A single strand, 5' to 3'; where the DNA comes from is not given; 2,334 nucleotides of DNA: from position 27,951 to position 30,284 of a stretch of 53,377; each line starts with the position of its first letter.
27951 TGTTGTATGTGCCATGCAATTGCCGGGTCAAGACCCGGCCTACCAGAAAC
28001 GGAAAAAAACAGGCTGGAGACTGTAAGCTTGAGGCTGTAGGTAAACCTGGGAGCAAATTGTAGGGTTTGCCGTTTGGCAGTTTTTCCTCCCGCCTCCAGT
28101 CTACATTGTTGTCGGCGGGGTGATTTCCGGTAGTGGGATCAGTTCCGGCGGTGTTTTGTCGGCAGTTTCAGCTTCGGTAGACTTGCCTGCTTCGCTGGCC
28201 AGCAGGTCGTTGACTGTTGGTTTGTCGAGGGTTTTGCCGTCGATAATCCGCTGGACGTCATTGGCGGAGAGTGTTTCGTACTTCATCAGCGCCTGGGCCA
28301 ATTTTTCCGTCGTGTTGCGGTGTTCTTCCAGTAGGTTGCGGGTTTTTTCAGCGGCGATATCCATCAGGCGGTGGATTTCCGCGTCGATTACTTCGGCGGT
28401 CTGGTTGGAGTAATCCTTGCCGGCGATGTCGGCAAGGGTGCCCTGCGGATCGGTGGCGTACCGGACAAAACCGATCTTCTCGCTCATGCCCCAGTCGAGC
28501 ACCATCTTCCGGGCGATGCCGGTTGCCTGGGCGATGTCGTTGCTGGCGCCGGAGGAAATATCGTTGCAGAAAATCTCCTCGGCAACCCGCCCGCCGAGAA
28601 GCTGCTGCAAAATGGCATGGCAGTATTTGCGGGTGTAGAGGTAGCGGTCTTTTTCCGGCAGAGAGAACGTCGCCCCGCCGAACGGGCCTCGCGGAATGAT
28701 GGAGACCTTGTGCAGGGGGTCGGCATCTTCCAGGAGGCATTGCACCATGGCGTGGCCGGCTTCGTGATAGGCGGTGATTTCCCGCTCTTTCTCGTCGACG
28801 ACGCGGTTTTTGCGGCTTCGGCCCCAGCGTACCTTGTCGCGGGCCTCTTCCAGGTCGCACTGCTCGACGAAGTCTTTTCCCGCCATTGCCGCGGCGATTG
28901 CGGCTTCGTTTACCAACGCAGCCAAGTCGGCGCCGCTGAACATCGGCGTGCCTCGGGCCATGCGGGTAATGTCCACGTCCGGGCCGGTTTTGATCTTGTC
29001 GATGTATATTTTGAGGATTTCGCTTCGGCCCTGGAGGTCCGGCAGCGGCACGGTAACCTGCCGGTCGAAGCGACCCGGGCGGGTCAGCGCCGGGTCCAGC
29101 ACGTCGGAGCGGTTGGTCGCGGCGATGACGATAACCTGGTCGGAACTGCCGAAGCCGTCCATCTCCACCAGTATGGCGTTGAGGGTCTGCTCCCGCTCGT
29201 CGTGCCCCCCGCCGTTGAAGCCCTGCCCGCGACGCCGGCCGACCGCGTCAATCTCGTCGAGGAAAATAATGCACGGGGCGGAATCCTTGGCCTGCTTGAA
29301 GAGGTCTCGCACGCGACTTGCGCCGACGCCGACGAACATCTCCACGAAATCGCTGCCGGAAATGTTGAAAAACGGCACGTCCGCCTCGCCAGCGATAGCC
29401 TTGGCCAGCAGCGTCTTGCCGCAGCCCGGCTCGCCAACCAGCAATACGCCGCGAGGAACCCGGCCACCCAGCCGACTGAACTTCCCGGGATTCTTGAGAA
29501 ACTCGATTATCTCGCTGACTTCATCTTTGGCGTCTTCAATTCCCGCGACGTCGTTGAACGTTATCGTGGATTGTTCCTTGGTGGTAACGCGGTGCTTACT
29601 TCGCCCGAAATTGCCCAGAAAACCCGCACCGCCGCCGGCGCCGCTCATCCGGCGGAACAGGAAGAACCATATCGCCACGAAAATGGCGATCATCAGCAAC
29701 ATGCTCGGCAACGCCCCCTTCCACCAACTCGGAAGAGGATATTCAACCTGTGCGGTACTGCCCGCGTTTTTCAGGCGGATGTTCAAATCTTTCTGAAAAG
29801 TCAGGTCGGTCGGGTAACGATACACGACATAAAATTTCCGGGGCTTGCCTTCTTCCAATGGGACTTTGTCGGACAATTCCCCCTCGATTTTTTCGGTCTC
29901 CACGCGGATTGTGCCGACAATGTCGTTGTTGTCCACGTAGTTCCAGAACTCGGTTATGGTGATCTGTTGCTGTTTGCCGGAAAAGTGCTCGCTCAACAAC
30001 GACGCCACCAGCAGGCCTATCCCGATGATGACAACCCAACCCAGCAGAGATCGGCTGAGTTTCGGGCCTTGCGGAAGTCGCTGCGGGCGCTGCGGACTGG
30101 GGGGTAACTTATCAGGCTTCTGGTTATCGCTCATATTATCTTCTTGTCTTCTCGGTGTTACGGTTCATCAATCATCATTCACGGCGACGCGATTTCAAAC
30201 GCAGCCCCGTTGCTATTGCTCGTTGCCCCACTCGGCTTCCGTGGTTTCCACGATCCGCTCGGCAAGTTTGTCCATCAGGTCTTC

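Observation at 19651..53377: BIME-like mosaics built from at least seven palindromic module families fill at least eleven intergenic gaps, with no transposase in sight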

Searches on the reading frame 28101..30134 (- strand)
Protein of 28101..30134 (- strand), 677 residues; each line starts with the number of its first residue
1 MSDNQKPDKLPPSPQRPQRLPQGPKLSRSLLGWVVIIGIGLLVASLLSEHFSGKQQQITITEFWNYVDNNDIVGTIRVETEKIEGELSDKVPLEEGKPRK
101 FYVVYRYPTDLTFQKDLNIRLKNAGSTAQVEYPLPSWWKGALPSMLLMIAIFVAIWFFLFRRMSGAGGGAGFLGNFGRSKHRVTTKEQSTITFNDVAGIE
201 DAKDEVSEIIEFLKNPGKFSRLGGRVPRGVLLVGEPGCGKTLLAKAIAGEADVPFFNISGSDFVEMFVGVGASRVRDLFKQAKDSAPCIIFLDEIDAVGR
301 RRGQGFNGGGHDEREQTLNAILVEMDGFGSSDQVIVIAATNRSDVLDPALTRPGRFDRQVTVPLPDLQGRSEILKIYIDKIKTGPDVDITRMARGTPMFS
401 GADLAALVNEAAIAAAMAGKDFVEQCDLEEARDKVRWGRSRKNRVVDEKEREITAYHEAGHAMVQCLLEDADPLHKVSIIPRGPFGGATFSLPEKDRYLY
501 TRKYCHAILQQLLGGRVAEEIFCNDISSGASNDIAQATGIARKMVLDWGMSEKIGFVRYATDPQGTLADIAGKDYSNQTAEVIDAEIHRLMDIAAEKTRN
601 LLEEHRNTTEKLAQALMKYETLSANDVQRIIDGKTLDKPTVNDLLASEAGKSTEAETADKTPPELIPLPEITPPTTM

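Call 7: find_encoding_contigs(protein=window:28101-30134:-, flank=10000, max_places=6)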
Protein window:28101-30134:- (677 aa): 1 contig read that carries it; 1 place shown.
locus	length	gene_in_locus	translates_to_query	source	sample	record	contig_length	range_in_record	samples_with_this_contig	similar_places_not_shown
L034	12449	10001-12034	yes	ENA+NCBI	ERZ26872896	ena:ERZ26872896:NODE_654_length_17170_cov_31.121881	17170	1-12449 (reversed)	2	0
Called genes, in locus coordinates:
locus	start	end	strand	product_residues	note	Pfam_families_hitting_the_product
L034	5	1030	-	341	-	PF02729:OTCace_N, PF00185:OTCace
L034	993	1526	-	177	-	PF00156:Pribosyltran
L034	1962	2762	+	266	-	-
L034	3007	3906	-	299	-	PF04055:Radical_SAM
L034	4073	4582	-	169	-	-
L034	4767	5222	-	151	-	-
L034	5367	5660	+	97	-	PF09527:ATPase_gene1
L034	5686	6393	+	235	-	-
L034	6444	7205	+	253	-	PF11967:RecO_N, PF02565:RecO_C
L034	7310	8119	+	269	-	-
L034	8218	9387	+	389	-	PF13428:TPR_14 (faint), PF13432:TPR_16 (faint), PF13174:TPR_6 (faint), PF13525:YfiO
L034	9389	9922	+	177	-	PF04390:LptE (weak)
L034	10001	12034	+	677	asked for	PF00004:AAA, PF17862:AAA_lid_3, PF01434:Peptidase_M41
